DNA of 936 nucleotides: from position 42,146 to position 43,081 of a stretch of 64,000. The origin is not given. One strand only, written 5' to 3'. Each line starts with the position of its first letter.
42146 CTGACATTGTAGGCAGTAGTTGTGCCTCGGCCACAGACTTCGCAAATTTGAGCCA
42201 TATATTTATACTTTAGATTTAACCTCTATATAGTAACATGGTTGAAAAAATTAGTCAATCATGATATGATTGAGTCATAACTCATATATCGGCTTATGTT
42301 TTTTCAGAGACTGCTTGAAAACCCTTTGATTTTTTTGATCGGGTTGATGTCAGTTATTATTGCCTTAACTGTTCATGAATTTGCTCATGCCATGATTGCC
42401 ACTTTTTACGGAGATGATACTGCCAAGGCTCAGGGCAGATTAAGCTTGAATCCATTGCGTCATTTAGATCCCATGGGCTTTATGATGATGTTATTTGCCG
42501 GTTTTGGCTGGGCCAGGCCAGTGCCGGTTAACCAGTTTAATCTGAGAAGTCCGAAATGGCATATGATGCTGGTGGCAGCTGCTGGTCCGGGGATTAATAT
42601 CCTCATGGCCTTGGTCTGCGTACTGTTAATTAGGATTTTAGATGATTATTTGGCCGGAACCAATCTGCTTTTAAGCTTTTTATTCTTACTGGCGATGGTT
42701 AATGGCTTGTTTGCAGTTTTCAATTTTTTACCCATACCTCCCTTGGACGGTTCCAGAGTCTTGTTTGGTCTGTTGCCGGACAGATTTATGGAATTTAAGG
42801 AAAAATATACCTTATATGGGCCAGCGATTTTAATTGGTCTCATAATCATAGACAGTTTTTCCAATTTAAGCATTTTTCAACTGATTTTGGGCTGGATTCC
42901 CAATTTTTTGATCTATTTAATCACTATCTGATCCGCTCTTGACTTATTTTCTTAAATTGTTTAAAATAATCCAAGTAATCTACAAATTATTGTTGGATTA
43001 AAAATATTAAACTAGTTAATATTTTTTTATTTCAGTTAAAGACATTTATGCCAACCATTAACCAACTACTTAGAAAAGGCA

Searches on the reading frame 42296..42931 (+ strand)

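Call 36: search_protein_families(library=pfam, proteins=[window:42296-42931:+], max_evalue=0.01)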
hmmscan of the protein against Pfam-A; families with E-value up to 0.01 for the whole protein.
window:42296-42931:+ (211 aa): 1 family
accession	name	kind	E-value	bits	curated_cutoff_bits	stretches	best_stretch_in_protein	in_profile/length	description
PF02163.28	Peptidase_M50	-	3.5e-13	49.9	27.2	2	120-165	155-202/221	Peptidase family M50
